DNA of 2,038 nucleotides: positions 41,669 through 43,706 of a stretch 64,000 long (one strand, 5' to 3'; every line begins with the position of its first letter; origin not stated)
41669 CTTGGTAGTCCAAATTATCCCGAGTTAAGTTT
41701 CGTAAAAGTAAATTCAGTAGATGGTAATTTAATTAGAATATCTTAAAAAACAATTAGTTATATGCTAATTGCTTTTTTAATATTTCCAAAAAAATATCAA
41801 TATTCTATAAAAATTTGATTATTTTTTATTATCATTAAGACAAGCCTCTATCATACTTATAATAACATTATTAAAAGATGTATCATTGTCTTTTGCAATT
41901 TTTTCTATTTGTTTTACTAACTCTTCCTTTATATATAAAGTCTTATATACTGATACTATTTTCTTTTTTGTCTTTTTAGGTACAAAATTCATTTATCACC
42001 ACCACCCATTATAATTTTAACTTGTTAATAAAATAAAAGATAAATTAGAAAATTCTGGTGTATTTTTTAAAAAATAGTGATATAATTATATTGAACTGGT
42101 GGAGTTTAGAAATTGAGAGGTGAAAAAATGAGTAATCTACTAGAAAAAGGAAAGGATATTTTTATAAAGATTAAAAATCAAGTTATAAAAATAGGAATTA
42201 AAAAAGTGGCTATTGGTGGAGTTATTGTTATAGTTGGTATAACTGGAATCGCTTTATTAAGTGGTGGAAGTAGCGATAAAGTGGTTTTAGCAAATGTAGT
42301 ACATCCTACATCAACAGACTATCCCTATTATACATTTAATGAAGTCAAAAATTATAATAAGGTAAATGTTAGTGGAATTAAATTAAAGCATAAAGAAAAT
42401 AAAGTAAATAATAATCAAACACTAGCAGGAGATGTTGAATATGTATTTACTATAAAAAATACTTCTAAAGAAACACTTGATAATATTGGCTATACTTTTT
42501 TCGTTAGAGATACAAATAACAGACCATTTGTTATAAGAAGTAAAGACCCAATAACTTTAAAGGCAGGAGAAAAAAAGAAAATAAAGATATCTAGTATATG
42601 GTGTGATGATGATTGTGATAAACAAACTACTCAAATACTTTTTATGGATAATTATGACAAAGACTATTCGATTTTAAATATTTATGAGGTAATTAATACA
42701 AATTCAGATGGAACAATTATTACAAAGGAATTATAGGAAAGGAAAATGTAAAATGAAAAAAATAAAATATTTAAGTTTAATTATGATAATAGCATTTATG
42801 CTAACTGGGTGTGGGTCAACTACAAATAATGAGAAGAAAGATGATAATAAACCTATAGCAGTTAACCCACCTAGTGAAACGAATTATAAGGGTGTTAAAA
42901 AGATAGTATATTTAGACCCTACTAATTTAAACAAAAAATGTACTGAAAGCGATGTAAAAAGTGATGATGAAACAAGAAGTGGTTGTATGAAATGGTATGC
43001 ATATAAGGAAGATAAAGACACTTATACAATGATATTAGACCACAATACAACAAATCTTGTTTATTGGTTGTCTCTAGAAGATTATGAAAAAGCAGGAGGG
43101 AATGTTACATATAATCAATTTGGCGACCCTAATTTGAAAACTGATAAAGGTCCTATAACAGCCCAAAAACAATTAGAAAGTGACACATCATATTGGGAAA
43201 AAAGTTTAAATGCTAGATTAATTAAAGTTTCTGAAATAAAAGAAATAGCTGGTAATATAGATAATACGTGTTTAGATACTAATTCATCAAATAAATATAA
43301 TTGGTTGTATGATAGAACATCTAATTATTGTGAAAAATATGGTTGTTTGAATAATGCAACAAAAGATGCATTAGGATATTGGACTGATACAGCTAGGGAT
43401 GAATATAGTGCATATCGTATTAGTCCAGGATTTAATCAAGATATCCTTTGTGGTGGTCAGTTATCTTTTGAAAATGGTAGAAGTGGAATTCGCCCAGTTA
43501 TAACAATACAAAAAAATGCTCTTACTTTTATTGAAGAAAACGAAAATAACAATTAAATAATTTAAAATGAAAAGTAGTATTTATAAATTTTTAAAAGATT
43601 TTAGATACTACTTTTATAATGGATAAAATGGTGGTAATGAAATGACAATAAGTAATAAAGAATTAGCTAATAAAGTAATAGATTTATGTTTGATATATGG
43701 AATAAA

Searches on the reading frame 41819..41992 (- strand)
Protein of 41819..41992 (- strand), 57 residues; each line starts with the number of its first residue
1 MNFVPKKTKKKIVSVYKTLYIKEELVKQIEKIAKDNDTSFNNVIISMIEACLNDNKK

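Call 86: search_protein_families(library=phrogs, proteins=[window:41819-41992:-], max_evalue=0.001)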
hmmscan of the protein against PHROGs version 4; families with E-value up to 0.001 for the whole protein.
window:41819-41992:- (57 aa): 2 families
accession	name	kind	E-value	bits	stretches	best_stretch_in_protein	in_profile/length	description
phrog_582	-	transcription regulation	1.6e-06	29.4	1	7-56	50-99/105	Arc-like repressor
phrog_795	-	other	0.00094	20.5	0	6-37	79-110/116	partition protein ATPase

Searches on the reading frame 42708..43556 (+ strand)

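Call 8: search_protein_families(library=ncbifam, proteins=[window:42708-43556:+], max_evalue=0.01)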
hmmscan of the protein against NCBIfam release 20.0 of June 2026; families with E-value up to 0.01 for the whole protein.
window:42708-43556:+ (282 aa): 5 families
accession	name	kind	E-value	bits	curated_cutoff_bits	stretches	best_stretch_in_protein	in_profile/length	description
NF000517.2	blaCBP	exception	0.00096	18.1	650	1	12-80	7-77/308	CBP family penicillin-hydrolyzing class A beta-lactamase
NF058647.1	lipo_LytA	equivalog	0.0055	16.9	110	0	16-48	1-34/107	acidic lipoprotein LytA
NF047408.1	SA0632_fam_LP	equivalog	0.0063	16.1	70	0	16-45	1-26/68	SA0632 family lipoprotein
NF041245.1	T6SS_IglE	equivalog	0.0072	16.3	75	0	23-113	3-89/131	type VI secretion system lipoprotein IglE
NF033193.2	lipo_NDxxF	hypoth_equivalog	0.0092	15.7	60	0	17-58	1-43/199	NDxxF motif lipoprotein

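Call 86: search_protein_families(library=phrogs, proteins=[window:42708-43556:+], max_evalue=0.001)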
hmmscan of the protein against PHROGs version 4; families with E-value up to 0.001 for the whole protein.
window:42708-43556:+ (282 aa): 1 family
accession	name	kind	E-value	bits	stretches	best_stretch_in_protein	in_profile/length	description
phrog_3727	-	unknown function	0.0008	20.3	0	16-89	1-52/209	-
